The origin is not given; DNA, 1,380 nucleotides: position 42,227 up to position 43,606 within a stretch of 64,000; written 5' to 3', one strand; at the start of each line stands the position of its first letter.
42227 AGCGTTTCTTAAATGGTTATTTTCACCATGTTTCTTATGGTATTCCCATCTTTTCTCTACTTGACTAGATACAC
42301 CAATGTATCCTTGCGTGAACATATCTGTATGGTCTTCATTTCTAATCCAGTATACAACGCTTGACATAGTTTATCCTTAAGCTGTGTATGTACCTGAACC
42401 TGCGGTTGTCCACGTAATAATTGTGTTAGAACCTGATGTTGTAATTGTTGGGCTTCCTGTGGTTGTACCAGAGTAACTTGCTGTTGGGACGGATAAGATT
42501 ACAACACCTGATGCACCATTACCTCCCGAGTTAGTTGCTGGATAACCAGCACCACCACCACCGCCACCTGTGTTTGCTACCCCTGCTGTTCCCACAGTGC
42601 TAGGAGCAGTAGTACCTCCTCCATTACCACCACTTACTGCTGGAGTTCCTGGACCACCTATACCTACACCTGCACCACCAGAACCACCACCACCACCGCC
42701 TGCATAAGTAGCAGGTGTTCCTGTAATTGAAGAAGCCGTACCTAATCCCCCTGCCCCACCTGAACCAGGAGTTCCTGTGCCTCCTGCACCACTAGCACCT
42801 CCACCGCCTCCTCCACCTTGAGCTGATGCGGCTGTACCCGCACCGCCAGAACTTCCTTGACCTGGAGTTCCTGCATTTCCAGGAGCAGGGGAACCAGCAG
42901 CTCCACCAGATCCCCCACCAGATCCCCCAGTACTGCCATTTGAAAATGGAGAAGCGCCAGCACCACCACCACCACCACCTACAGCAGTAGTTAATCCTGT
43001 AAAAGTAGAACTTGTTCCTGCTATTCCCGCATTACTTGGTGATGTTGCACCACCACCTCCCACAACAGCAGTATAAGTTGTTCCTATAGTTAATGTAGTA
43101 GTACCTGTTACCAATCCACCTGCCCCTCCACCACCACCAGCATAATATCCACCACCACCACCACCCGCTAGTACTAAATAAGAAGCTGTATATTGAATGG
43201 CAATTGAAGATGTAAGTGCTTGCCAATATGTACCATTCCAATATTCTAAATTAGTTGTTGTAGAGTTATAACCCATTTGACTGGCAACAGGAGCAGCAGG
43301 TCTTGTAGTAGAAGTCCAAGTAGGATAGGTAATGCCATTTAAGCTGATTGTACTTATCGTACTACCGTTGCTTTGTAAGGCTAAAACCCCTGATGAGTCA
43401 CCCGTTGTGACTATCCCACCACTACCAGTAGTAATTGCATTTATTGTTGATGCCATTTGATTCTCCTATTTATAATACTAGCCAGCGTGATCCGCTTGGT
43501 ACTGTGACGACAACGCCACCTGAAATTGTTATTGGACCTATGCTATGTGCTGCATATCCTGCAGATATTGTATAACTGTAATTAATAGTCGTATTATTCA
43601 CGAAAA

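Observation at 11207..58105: Strand-consistent promoter-like motif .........; six copies share the fixed architecture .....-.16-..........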

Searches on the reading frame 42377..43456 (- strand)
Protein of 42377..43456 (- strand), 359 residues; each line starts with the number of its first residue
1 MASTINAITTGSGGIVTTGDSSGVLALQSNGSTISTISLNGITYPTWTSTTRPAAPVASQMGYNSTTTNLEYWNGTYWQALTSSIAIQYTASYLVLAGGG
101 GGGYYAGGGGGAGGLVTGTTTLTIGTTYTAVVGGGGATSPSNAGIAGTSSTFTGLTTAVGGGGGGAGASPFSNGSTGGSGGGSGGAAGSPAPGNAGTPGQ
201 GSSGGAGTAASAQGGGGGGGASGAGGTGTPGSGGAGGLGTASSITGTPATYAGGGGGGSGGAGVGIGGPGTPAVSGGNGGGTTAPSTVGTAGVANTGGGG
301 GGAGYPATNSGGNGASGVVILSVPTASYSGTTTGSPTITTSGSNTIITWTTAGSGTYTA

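Call 69: search_protein_families(library=phrogs, proteins=[window:42377-43456:-], max_evalue=0.001)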
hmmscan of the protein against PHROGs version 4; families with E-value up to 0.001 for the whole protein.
window:42377-43456:- (359 aa): 3 families
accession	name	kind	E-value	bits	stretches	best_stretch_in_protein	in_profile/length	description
phrog_2295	-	unknown function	3.8e-38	132.7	2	86-352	593-887/1183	-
phrog_25721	-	unknown function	1.2e-05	25.6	1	40-85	39-84/340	-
phrog_8309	-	unknown function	5.3e-05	23.5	1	50-91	23-64/312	-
